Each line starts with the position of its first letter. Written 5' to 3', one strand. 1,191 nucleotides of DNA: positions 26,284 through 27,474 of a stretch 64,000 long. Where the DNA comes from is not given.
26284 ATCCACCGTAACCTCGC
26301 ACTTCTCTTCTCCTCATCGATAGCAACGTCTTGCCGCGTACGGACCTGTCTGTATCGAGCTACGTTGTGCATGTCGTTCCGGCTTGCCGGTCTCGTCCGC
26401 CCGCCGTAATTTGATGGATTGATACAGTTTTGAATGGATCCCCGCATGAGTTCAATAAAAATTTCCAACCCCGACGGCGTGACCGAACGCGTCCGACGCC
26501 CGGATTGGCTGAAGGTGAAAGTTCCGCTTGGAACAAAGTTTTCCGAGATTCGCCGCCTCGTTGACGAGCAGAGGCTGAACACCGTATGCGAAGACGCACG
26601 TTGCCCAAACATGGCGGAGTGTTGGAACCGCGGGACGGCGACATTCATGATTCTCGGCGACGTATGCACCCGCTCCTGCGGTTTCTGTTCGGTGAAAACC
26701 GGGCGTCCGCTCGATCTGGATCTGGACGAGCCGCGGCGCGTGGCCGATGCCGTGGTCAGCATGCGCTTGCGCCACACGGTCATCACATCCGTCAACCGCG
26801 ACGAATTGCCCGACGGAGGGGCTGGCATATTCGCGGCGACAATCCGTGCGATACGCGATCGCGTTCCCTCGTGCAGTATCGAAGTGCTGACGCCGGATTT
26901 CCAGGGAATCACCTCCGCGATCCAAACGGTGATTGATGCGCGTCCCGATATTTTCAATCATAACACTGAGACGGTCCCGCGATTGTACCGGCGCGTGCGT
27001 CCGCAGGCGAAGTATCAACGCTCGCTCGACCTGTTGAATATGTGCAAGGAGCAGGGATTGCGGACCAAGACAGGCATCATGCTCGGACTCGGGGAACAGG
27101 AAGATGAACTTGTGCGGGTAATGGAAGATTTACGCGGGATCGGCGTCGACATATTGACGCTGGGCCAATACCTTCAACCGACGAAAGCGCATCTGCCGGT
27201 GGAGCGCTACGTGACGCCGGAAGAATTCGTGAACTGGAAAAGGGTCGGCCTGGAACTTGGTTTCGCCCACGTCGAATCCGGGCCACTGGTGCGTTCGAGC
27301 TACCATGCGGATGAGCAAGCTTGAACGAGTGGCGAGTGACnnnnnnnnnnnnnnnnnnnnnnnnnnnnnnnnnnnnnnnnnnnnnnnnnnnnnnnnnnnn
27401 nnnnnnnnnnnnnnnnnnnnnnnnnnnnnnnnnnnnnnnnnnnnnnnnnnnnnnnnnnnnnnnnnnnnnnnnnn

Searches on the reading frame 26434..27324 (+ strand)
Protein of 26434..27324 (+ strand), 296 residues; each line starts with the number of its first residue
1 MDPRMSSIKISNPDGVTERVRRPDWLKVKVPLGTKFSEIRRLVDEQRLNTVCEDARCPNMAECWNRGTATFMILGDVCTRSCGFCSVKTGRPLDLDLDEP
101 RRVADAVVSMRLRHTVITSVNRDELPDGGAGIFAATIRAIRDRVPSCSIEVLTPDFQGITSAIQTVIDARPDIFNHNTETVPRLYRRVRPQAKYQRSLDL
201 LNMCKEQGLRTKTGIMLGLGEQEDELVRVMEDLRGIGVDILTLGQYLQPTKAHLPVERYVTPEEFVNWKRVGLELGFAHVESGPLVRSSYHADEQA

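Call 66: find_homologous_proteins(query=window:26434-27324:+, max_evalue=1e-40)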
Query window:26434-27324:+ (296 aa): 8000 proteins with E <= 1e-40 among 8000 candidates; the best 120 are listed.
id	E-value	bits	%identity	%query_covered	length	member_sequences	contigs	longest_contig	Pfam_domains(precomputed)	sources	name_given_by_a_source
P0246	6.1e-198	674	100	100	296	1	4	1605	PF16881.11,PF04055.28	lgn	-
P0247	7.2e-195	664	100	99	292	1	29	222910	PF16881.11,PF04055.28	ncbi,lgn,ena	-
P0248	1.8e-169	580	87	98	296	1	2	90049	PF16881.11,PF04055.28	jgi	jgi:lipoyl synthase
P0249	4.0e-168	576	86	98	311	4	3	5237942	PF16881.11,PF04055.28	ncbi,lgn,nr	ncbi:MAG: lipoyl synthase [Bacteroidia bacterium]|nr:lipoyl synthase [Bacteroidia bacterium]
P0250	1.7e-163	561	84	99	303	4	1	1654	PF16881.11,PF04055.28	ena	-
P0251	1.2e-162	558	83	98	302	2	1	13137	PF16881.11,PF04055.28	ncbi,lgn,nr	ncbi:MAG: lipoyl synthase [Bacteroidetes bacterium]|nr:lipoyl synthase [Bacteroidota bacterium]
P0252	1.8e-162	557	85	98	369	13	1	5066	PF16881.11,PF04055.28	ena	-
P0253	2.3e-160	550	82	98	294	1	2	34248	PF16881.11,PF04055.28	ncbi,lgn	ncbi:MAG: lipoyl synthase [Bacteroidota bacterium]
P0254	6.6e-160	549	83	99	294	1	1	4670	PF16881.11,PF04055.28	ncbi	-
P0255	1.1e-159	548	82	98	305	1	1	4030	PF16881.11,PF04055.28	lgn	-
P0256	1.6e-159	548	81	100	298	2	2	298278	PF16881.11,PF04055.28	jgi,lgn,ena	-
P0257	1.7e-159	548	82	98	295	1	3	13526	PF16881.11,PF04055.28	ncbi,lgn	-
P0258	1.9e-159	547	81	99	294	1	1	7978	PF16881.11,PF04055.28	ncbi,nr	ncbi:MAG: lipoyl synthase [Bacteroidota bacterium]|nr:lipoyl synthase [Bacteroidota bacterium]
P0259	6.6e-159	546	80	100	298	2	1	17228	PF16881.11,PF04055.28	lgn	-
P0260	1.4e-158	545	82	98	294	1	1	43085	PF16881.11,PF04055.28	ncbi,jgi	-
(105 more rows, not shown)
